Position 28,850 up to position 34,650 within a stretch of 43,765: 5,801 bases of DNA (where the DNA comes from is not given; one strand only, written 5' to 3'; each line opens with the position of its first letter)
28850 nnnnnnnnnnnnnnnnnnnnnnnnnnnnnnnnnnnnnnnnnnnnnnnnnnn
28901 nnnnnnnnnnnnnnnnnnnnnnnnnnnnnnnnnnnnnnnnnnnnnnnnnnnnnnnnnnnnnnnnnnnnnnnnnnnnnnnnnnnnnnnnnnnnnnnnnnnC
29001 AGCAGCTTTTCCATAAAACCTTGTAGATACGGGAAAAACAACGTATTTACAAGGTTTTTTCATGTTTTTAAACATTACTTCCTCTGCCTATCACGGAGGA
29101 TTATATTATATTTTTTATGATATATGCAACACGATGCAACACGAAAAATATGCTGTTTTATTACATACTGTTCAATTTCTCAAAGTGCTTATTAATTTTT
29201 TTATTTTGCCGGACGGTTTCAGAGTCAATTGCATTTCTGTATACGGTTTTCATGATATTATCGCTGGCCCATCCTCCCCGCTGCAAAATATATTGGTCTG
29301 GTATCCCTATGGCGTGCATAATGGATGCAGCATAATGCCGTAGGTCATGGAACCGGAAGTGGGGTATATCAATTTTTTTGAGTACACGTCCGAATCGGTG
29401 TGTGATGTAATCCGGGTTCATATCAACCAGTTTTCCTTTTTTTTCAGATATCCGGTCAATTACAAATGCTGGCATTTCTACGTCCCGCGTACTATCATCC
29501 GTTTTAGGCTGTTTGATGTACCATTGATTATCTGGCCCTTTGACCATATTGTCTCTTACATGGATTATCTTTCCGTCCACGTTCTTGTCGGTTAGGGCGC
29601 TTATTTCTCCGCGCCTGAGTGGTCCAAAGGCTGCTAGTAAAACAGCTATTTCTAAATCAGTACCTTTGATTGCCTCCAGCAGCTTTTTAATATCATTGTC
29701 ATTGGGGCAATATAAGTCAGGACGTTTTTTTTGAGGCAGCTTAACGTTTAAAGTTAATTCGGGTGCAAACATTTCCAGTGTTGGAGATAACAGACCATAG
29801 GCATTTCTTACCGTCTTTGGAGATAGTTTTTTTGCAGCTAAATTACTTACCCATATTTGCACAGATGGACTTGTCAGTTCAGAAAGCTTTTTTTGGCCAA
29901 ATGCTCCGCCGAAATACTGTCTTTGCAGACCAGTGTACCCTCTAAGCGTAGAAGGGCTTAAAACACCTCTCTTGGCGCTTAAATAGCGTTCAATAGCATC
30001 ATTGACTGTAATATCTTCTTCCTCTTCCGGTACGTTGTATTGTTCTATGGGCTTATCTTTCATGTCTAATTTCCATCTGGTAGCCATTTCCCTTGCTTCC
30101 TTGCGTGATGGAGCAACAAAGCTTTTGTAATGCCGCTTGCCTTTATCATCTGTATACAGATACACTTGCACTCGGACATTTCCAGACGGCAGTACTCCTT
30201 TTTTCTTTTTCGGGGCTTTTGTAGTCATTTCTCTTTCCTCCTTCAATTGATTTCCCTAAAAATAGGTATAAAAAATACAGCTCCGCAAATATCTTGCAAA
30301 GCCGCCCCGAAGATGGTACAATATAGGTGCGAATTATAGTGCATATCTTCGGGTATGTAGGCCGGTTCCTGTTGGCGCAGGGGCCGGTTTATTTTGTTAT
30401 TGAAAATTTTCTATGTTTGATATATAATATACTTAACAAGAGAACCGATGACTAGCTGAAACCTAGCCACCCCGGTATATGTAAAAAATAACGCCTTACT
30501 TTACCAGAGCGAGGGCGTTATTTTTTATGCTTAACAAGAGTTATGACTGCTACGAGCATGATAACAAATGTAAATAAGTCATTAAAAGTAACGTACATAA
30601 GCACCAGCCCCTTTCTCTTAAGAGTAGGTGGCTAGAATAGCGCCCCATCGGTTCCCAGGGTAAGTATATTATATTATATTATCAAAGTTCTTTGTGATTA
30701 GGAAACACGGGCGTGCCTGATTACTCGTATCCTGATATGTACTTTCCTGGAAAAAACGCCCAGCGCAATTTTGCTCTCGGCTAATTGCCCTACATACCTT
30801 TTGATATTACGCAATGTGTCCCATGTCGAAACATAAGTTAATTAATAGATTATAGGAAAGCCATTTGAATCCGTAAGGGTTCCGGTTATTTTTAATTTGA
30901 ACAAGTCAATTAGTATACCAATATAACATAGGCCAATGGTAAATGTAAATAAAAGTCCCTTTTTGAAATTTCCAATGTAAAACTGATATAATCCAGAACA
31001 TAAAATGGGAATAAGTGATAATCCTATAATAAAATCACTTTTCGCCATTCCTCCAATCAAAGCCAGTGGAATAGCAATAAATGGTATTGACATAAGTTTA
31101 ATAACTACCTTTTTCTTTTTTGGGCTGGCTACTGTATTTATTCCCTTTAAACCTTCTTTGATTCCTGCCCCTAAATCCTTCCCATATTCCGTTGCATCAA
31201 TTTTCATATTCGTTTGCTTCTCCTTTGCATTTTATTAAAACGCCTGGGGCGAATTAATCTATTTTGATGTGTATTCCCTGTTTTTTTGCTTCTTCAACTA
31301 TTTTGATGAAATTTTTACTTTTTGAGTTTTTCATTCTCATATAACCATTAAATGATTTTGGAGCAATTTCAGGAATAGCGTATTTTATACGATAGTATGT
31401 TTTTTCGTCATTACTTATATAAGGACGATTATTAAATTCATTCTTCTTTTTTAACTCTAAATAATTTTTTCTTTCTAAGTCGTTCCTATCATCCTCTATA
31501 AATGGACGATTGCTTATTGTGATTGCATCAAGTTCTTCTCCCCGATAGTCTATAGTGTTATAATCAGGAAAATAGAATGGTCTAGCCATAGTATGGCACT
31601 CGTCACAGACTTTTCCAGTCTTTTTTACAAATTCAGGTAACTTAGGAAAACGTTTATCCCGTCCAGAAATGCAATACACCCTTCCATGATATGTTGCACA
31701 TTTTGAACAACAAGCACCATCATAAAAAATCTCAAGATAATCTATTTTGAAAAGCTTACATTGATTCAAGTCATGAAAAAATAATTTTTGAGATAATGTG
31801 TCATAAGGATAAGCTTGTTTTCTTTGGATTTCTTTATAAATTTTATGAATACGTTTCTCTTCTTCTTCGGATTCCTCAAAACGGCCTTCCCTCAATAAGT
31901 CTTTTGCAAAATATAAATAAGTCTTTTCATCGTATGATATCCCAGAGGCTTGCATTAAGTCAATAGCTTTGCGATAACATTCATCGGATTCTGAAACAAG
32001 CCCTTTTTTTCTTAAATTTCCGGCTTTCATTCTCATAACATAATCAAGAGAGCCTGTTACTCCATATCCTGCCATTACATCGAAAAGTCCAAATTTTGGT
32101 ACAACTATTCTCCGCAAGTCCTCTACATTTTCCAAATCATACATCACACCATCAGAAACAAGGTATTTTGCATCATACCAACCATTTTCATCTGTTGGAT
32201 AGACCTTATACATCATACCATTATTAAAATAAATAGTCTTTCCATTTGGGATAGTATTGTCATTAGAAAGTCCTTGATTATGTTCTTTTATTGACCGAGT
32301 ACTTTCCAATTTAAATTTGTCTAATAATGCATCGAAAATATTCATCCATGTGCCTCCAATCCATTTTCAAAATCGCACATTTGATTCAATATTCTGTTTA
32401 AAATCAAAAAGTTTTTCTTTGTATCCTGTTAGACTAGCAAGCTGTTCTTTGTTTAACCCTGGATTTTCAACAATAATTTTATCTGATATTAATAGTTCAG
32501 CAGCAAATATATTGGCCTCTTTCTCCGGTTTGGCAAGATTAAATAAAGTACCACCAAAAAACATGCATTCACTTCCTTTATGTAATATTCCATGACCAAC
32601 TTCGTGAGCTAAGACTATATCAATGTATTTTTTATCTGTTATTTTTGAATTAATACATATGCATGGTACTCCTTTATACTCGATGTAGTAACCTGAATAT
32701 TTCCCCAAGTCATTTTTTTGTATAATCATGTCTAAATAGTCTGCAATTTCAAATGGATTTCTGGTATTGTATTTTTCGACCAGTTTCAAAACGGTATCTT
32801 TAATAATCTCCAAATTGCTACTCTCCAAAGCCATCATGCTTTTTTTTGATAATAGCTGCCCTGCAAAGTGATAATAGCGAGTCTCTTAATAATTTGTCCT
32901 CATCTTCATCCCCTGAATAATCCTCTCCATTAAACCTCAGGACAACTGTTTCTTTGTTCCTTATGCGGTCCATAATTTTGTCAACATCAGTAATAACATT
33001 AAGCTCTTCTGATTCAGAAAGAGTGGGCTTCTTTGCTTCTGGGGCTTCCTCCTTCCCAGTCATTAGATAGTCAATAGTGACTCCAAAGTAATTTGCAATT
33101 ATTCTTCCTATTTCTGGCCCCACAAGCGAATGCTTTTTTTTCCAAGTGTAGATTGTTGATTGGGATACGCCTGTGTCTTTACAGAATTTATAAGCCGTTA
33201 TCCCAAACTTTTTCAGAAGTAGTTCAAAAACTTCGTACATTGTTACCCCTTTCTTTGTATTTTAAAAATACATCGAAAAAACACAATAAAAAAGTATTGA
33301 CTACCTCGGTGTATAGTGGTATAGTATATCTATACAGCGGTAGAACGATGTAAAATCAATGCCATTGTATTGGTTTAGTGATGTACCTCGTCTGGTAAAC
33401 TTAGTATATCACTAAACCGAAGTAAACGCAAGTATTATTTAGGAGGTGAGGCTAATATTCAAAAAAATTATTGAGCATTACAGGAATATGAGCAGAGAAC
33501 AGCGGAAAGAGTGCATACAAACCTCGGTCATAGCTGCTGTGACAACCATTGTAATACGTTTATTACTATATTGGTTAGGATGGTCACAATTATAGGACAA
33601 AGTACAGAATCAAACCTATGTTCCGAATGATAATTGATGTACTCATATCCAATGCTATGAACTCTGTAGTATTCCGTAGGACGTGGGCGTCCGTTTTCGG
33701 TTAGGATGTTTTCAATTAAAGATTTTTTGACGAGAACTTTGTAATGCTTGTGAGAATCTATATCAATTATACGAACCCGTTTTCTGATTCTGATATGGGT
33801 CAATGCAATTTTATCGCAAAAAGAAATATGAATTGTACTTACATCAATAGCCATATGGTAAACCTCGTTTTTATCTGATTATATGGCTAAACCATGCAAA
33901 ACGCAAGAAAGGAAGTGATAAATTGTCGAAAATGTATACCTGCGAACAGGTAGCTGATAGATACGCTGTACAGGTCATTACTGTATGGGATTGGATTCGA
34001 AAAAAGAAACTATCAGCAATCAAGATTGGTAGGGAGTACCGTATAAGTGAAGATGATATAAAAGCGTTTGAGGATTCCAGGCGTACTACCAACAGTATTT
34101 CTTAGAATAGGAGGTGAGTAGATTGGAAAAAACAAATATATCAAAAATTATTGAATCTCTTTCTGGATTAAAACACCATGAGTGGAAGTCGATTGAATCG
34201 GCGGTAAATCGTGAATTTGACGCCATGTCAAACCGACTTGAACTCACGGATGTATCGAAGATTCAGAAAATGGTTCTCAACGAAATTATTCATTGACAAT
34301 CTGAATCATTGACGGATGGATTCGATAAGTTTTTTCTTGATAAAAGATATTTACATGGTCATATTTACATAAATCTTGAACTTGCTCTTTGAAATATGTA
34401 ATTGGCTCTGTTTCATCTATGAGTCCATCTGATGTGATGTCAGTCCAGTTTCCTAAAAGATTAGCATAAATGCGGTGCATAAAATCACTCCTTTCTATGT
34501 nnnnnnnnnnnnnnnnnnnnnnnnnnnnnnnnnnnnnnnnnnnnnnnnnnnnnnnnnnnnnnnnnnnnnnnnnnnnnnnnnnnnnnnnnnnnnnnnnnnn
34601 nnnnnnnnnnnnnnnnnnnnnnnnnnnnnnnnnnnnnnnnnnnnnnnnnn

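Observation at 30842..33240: Repressor-ImmA operon carries two cargo genes (363-aa zinc-finger protein plus TM2-domain membrane protein): candidate exclusion or defence module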

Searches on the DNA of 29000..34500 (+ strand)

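Call 7: search_dna_similar(query=window:29000-34500:+, collection=phages, mode=near, max_rows=20)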
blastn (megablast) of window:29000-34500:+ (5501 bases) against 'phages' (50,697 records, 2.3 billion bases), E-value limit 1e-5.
Records with a match: 1; places in all: 1; records where one place covers at least 80% of the query: 0.
Best place of each record, by identity: 80-90% 1.
By first word of the organism name: Blautia 1.
By host as written in the record: Blautia coccoides 1.
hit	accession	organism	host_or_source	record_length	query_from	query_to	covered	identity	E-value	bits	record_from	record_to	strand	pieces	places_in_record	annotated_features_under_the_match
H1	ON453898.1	Blautia phage Montmirail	Blautia coccoides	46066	1308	1402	2%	81.4%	3e-10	75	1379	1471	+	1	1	hypothetical protein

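Call 38: search_rna_families(source=window, start=30000, end=34200, threshold=evalue, max_evalue=1)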
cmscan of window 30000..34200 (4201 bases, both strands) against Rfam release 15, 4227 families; matches with E-value up to 1: 0.
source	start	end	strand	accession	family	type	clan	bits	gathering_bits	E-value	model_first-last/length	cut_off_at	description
